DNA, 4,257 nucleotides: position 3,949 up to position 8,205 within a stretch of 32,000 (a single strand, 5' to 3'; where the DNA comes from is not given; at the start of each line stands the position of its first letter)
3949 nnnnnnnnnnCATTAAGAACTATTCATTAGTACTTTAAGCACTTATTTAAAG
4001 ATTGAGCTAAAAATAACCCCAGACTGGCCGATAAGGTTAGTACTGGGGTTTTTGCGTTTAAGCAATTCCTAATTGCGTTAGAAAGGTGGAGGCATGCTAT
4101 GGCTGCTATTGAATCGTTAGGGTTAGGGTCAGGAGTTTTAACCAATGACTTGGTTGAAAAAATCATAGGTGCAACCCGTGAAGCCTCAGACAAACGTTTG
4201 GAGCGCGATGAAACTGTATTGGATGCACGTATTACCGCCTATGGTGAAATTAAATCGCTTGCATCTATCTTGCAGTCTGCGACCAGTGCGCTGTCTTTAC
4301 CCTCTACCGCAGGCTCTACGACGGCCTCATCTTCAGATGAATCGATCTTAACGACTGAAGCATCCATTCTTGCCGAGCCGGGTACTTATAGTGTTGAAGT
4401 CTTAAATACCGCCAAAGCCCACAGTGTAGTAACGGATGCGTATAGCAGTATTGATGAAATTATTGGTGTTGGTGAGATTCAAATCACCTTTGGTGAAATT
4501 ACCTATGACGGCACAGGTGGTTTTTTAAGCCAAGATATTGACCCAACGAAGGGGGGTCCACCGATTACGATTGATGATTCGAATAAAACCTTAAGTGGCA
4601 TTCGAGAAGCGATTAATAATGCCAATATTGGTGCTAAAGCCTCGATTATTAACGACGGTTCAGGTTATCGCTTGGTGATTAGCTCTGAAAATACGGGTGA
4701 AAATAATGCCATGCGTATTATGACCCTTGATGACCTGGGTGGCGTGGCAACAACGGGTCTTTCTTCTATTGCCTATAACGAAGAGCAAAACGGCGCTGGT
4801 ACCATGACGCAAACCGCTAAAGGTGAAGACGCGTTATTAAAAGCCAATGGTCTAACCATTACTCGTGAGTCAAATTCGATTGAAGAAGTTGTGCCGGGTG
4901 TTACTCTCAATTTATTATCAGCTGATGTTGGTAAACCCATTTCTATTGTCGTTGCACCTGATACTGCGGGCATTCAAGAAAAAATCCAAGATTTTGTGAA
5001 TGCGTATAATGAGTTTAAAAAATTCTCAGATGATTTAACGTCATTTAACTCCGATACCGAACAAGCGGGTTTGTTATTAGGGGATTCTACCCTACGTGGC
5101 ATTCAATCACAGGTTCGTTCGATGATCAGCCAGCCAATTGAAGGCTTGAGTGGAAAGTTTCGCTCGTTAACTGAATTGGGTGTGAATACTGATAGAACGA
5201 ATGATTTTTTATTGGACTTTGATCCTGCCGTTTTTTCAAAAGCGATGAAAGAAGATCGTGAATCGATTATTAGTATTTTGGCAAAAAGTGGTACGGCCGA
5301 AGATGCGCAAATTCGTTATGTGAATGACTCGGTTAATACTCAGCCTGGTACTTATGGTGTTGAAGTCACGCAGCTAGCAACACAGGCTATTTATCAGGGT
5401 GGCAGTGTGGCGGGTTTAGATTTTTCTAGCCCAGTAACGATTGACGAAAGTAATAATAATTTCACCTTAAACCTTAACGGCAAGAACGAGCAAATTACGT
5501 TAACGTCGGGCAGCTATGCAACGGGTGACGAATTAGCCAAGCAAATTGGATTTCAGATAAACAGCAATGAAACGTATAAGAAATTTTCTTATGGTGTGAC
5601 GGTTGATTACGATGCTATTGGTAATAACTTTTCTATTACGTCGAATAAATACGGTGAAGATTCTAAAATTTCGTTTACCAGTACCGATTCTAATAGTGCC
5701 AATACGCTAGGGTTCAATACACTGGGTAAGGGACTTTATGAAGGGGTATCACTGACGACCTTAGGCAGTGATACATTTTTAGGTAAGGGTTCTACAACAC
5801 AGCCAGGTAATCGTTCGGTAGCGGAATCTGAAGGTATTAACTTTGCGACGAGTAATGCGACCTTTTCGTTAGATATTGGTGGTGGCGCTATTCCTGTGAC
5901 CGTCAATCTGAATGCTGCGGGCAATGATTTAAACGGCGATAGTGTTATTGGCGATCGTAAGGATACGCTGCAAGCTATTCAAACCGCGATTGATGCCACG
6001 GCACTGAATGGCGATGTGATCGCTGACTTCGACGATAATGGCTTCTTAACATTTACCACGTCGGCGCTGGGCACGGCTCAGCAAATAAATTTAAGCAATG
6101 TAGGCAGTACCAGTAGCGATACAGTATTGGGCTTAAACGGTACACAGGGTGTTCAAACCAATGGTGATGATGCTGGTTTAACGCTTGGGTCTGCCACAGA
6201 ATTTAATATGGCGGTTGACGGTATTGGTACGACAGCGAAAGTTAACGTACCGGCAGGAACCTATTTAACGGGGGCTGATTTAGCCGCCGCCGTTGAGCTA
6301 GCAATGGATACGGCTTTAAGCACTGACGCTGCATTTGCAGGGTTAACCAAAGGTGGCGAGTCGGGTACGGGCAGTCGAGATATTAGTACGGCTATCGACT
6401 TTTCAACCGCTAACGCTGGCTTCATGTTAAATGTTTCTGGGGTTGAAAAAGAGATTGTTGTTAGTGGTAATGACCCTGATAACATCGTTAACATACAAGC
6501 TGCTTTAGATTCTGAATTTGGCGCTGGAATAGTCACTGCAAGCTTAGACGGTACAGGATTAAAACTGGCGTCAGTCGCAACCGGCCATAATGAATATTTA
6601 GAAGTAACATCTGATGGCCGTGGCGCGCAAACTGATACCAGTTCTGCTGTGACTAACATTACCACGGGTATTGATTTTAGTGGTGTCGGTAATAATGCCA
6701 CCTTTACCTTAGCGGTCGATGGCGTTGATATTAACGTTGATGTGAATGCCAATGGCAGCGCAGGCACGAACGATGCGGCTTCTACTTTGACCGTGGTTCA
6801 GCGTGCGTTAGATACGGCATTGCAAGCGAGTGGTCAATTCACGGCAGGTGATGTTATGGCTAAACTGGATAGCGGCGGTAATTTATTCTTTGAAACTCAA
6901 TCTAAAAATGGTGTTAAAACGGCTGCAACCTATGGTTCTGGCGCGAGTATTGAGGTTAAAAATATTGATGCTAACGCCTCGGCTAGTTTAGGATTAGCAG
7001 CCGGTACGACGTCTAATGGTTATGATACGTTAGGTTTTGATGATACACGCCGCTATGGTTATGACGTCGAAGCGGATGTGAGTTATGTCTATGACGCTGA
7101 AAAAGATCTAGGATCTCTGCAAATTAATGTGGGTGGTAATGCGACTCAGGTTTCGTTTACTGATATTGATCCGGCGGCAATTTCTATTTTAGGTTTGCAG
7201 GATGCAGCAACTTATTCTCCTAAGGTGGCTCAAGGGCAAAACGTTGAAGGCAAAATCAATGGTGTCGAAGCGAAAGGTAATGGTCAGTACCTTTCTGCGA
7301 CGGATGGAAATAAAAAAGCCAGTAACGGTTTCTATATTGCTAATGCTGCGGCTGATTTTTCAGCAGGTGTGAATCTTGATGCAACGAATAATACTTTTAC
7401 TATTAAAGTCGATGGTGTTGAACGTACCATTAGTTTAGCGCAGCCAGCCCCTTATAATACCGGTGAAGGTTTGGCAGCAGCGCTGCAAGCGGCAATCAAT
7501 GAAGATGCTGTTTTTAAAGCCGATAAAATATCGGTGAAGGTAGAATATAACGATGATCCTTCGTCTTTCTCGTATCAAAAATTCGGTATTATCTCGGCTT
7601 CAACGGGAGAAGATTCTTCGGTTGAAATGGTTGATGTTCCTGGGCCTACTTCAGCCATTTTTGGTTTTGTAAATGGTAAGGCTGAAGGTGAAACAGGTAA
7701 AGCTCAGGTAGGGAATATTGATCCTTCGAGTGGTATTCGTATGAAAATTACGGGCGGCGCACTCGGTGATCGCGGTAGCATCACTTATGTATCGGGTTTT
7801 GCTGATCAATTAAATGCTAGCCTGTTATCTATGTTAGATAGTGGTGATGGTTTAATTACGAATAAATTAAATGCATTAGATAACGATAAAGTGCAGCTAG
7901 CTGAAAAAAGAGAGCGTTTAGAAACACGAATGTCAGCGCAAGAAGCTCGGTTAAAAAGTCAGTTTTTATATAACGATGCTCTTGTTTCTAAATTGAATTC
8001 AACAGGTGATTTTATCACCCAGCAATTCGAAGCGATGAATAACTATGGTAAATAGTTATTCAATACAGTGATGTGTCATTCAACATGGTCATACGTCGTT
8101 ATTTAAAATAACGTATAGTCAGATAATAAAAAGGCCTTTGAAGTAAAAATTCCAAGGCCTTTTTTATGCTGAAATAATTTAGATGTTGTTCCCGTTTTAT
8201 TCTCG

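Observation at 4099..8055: Giant filament cap FliD (1318 aa), roughly two to three times normal size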

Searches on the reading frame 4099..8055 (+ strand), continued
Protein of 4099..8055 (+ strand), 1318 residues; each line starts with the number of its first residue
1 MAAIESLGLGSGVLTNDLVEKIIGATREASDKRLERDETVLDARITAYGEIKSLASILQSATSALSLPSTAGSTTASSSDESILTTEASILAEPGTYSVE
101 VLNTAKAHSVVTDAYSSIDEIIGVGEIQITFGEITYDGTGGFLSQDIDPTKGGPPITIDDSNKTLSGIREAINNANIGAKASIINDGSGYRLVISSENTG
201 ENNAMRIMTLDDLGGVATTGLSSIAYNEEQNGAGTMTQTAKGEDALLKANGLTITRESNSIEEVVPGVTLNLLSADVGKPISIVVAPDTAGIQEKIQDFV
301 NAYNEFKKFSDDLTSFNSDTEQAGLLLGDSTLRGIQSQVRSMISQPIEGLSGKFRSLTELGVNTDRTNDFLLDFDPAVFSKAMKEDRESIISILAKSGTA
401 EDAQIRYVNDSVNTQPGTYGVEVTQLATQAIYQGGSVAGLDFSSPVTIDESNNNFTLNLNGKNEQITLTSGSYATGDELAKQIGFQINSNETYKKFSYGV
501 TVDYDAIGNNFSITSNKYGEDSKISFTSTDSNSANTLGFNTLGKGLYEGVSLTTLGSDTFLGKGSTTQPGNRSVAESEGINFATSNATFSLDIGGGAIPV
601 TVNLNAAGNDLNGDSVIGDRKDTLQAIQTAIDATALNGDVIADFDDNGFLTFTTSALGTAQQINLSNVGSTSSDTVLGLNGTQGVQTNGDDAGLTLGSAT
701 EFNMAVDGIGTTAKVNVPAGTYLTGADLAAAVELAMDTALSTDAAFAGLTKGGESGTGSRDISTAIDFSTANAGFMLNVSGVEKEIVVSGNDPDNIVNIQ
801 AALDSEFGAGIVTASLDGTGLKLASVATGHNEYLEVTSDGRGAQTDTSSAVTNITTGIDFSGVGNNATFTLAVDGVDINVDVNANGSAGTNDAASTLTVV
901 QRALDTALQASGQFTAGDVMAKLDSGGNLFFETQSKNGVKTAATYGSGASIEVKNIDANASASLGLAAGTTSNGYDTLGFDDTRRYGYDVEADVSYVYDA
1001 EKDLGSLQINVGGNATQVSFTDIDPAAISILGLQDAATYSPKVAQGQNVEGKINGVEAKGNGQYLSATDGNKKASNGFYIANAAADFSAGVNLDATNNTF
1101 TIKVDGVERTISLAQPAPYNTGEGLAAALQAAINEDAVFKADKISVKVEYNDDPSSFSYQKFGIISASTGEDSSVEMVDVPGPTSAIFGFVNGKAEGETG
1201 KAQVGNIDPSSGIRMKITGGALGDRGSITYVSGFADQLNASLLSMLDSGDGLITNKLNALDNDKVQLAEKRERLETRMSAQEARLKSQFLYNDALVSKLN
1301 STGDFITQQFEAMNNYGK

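Call 49: find_encoding_contigs(protein=P0137, flank=7000, max_places=1)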
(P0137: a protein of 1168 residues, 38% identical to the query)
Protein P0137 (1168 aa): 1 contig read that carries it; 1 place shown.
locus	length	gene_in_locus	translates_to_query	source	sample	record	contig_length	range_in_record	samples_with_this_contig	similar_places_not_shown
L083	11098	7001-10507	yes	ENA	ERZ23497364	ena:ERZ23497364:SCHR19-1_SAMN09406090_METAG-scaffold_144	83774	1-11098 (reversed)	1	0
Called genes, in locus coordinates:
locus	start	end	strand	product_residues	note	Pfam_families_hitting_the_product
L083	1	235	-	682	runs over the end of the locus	PF02390:Methyltransf_4 (faint), PF23914:TPR_CcmH_CycH (weak), PF01209:Ubie_methyltran (weak), PF13489:Methyltransf_23, PF08241:Methyltransf_11, PF08242:Methyltransf_12, PF13649:Methyltransf_25, PF13847:Methyltransf_31, +4 more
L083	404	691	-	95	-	-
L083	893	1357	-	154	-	PF02561:FliS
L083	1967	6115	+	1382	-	PF00669:Flagellin_N, PF00700:Flagellin_C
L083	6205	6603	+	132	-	PF03646:FlaG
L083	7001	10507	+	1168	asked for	PF02465:FliD_N, PF07195:FliD_C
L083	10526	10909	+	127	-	PF02561:FliS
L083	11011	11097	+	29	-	?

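Call 50: find_encoding_contigs(protein=P0124, flank=7000, max_places=1)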
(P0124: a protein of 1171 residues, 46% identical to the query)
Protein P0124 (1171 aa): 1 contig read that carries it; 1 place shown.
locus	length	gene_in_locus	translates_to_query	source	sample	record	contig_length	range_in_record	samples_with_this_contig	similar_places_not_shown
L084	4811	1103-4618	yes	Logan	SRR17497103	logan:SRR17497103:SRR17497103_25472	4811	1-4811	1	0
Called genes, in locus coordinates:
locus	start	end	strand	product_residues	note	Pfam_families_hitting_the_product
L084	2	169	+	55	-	?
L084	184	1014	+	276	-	PF17113:AmpE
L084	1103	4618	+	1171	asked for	PF02465:FliD_N, PF07196:Flagellin_IN (weak), PF07195:FliD_C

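Call 51: find_encoding_contigs(protein=P0192, flank=7000, max_places=1)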
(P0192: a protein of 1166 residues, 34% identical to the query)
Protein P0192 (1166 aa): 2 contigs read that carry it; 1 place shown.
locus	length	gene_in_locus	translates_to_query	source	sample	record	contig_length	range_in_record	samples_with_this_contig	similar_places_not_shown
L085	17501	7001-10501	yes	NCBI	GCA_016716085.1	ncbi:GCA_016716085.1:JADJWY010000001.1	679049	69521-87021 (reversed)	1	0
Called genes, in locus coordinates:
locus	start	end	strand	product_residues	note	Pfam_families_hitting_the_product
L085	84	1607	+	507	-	PF00070:Pyr_redox (faint), PF01266:DAO (faint), PF01946:Thi4 (faint), PF07992:Pyr_redox_2, PF13434:Lys_Orn_oxgnase (faint), PF13450:NAD_binding_8, PF13738:Pyr_redox_3, PF00743:FMO-like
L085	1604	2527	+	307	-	PF00561:Abhydrolase_1, PF12146:Hydrolase_4, PF12697:Abhydrolase_6, PF08386:Abhydrolase_4 (weak)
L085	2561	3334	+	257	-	-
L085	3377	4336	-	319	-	PF04754:Transposase_31, PF14261:DUF4351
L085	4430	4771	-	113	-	-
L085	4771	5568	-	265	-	-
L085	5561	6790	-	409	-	-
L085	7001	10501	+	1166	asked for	PF02465:FliD_N, PF24212:DUF7433 (faint), PF07195:FliD_C, PF00365:PFK (faint), PF07195:FliD_C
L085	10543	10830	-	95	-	-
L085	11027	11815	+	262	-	PF27177:BamI_lipocalin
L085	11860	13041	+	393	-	PF13583:Reprolysin_4, PF13688:Reprolysin_5, PF13582:Reprolysin_3, PF14200:RicinB_lectin_2, PF00652:Ricin_B_lectin, PF14200:RicinB_lectin_2 (weak)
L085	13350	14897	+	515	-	PF00704:Glyco_hydro_18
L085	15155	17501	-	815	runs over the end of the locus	PF07696:7TMR-DISMED2, PF07695:7TMR-DISM_7TM, PF00512:HisKA, PF02518:HATPase_c, PF00072:Response_reg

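Call 76: find_encoding_contigs(protein=P0130, flank=7000, max_places=1)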
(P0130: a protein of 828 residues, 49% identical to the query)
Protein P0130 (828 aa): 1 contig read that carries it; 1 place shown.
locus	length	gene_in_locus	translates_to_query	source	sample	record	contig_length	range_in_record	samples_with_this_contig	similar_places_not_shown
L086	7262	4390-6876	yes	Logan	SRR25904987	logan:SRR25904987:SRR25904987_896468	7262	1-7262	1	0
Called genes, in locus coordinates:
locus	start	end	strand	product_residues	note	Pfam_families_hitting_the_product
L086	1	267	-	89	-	?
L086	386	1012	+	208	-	PF14681:UPRTase, PF00156:Pribosyltran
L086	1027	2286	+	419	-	PF00860:Xan_ur_permease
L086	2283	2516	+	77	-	PF14542:Acetyltransf_CG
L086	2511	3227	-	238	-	PF00117:GATase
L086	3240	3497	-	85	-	PF12843:QSregVF_b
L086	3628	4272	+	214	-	PF12945:PilZNR, PF07238:PilZ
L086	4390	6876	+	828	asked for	PF02465:FliD_N, PF07195:FliD_C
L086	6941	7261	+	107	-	?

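Call 77: find_encoding_contigs(protein=P0131, flank=7000, max_places=1)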
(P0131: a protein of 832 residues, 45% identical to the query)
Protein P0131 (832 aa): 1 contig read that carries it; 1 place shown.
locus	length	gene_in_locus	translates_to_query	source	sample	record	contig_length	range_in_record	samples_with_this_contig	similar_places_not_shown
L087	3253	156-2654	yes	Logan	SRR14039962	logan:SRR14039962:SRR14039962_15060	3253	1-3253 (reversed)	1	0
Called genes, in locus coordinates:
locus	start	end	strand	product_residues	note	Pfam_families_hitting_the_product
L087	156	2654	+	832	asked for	PF02465:FliD_N, PF07195:FliD_C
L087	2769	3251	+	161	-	?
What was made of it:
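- Tried and rejected: Look-ups of P0124, P0130, P0131 and P0192 gave no neighbouring flagellin because of short contigs or a different context (calls 50, 51, 76, 77).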

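Call 78: find_encoding_contigs(protein=P0136, flank=7000, max_places=1)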
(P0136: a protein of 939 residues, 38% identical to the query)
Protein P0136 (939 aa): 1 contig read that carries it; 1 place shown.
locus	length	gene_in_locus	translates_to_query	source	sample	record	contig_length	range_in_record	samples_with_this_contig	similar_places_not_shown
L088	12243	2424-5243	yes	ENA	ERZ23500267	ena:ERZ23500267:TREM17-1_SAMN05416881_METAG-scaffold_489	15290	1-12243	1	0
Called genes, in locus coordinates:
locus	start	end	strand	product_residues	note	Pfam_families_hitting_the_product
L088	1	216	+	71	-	?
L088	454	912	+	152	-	PF03646:FlaG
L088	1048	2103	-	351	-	-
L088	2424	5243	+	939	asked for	PF02465:FliD_N, PF07195:FliD_C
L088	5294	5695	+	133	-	PF02561:FliS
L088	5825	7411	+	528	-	PF06490:FleQ, PF00158:Sigma54_activat, PF14532:Sigma54_activ_2, PF25601:AAA_lid_14, PF02954:HTH_8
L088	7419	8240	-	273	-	PF11306:DUF3108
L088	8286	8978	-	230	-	PF00551:Formyl_trans_N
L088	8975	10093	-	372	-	PF00586:AIRS, PF02769:AIRS_C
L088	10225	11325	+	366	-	PF09839:DUF2066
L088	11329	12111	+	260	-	PF00308:Bac_DnaA, PF22688:Hda_lid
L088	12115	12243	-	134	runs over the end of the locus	PF09842:DUF2069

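Call 79: find_encoding_contigs(protein=P0140, flank=7000, max_places=1)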
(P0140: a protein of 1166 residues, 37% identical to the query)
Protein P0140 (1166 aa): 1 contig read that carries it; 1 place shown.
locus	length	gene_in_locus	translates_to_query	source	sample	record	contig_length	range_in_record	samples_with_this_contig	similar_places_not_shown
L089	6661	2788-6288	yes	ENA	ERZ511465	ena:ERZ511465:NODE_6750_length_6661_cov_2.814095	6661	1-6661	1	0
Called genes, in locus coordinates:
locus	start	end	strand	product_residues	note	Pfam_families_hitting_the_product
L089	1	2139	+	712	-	?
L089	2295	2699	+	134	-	PF03646:FlaG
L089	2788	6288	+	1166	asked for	PF02465:FliD_N, PF07195:FliD_C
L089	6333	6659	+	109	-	?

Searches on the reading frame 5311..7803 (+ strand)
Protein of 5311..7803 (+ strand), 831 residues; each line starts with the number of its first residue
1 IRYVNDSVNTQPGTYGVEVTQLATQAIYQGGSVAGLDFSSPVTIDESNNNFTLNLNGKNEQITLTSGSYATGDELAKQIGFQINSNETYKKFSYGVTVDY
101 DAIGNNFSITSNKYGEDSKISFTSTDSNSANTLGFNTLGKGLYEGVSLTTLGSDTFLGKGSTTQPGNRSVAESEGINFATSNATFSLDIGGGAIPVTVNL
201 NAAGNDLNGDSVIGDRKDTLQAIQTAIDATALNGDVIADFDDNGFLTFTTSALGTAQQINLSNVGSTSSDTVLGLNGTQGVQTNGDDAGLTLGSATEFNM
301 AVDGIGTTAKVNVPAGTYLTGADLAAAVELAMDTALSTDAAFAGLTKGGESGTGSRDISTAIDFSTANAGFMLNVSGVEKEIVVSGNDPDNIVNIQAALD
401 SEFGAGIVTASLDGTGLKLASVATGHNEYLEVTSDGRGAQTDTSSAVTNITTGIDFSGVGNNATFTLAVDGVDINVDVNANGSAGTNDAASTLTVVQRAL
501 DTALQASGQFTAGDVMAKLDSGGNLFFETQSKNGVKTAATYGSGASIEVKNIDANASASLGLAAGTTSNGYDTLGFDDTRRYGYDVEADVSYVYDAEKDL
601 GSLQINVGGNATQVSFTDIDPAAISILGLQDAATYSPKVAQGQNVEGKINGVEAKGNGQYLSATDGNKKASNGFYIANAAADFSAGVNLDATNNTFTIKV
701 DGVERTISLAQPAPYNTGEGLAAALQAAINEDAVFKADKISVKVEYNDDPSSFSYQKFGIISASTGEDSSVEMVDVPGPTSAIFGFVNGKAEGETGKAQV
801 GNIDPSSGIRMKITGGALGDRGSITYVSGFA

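Call 27: predict_structure(alignment_id=A1)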
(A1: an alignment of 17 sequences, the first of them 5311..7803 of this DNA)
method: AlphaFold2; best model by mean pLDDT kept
length: 831 residues; sequences in the alignment: 17
mean_pLDDT: 78.3   pTM: 0.38
mean pLDDT of the five models: 78.3, 76.5, 75.2, 73.4, 68.2
residues with pLDDT >= 90: 168; 70-90: 463; 50-70: 141; < 50: 59
segments of 3 or more residues with pLDDT < 50: 1-12, 137-141, 425-427, 609-611, 631-637, 665-669, 799-809, 825-831
pLDDT, mean of each block of 10 residues (from residue 1): 38 56 80 73 82 86 90 93 93 92 86 86 66 56 61 63 85 83 88 89 87 90 93 88 87 70 84 82 64 81 73 82 85 80 61 85 79 81 86 92 86 88 59 86 71 80 89 91 81 91 92 89 84 82 86 86 76 77 62 72 68 65 69 47 74 66 51 84 84 93 93 86 93 91 84 80 81 91 89 67 43 56 40 25
secondary structure, 60 per line:
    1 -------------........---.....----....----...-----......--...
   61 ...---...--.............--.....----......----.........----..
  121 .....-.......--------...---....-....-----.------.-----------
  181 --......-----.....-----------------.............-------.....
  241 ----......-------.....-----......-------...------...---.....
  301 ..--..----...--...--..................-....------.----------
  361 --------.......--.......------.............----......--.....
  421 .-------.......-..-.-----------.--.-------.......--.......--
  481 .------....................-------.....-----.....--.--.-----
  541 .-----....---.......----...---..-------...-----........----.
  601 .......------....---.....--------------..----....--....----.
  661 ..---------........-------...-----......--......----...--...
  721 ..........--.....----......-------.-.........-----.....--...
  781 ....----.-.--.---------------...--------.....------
elements in order (helices of 4 or more, strands of 3 or more residues): E14-21 E25-29 H34-37 E42-44 E50-55 E58-63 E67-69 H72-84 H87-91 E96-101 E106-114 E119-125 H127-133 E142-144 H153-156 E183-188 E194-198 H216-228 E236-240 E245-250 E258-262 H268-273 E281-283 E290-292 E296-302 E311-313 E316-318 H321-338 H340-343 E369-375 E378-384 H391-403 E408-413 E416-421 E429-435 E463-469 E472-478 H489-507 E515-519 E525-529 E547-550 H554-560 E565-567 E580-582 E588-595 E600-607 E614-617 H621-625 E646-649 E652-655 E660-662 E672-679 E687-689 E695-700 E703-708 E713-715 H718-730 H733-737 E742-747 E757-765 E771-775 H778-784 E810-812 E821-825
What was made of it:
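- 5290..7839 (+): aa 398-1247: the ~850-aa insert that replaces Salmonella FliD residues 381-398. AF2 model of aa 405-1235 has mean pLDDT 78 (call 27).
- The whole-insert AF2 model (pLDDT 78, call 27) matches H. pylori FliD D2-D5 best (E 4e-7).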

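Call 31: fold_search(model_id=the predicted structure, library=pdb)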
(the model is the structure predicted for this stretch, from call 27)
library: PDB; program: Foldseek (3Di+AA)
matches with E <= 10: 874; with E <= 0.001: 6
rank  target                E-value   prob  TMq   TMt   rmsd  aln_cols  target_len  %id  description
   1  6iwy                  4.1e-07  1.00  0.15  0.29  25.2       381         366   15  Crystal structure of the flagellar cap protein FliD from Helicobacter pylori (released 2019-05-22)
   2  9gsx_Y                8.3e-05  0.75  0.11  0.13  35.9       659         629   13  Campylobacter hook-filament junction-cap complex (released 2025-04-09)
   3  9gsx_a                1.6e-04  0.77  0.12  0.15  31.8       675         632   13  Campylobacter hook-filament junction-cap complex (released 2025-04-09)
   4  9gsx_Z                2.0e-04  0.60  0.10  0.13  33.5       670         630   12  Campylobacter hook-filament junction-cap complex (released 2025-04-09)
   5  8erm_A                3.8e-04  0.60  0.06  0.19  19.5       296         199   15  Crystal structure of FliC D2/D3 domains from Pseudomonas aeruginosa PAO1 (released 2023-05-17)
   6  9gsx_X                5.0e-04  0.57  0.11  0.14  31.2       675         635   13  Campylobacter hook-filament junction-cap complex (released 2025-04-09)
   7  8erm_B                1.2e-03  0.44  0.06  0.18  19.6       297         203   15  Crystal structure of FliC D2/D3 domains from Pseudomonas aeruginosa PAO1 (released 2023-05-17)
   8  8rbs_K                1.2e-03  0.09  0.06  0.08  38.9       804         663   11  Emiliania huxleyi virus 201 (EhV-201) asymmetrical unit of capsid proteins predicted by AlphaFold2 fitted into the cry (released 2023-12-20)
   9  6sih_A                2.6e-03  1.00  0.09  0.15   6.4       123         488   22  Structure of bacterial flagellar capping protein FliD (released 2020-05-27)
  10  6zqk_A                2.7e-03  0.13  0.07  0.11  27.9       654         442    8  HER2-binding scFv-Fab fusion 841 (released 2021-06-30)
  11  8env_A                4.1e-03  1.00  0.11  0.18   5.0       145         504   16  In situ cryo-EM structure of Pseudomonas phage E217 tail baseplate in C6 map (released 2023-07-26)
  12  5xlj                  6.6e-03  0.99  0.12  0.41  10.6       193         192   15  Crystal structure of the flagellar cap protein flid D2-D3 domains from serratia marcescens in Space group P432 (released 2017-06-14)
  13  6kty                  6.9e-03  1.00  0.11  0.41   4.6       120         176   18  Crystal structure of the flagellar cap protein FliD from Bdellovibrio bacteriovorus (released 2019-10-09)
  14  8fvg_A                1.1e-02  1.00  0.12  0.19   5.1       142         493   17  Pseudomonas phage E217 contracted sheath (released 2023-07-26)
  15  9u4r_AC               2.0e-02  0.25  0.06  0.11  32.9       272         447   11  Structure of the intial complex in filament assembly at 3.23 angstroms resolution, conformation 2. (released 2026-03-25)
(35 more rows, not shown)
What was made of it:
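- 5290..7839 (+): Best Foldseek PDB hits are H. pylori FliD 6iwy (E 4e-7) and the C. jejuni cap 9gsx (call 31)
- On FliD with accessory D4/D5-type domains (H. pylori, C. jejuni): For: the whole-insert model hits 6iwy at E 4e-7 and hits FliD D2-D3 structures (call 31).
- It also matches the C. jejuni cap, FliD D2-D3 crystal structures and P. aeruginosa FliC D2/D3 (call 31).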
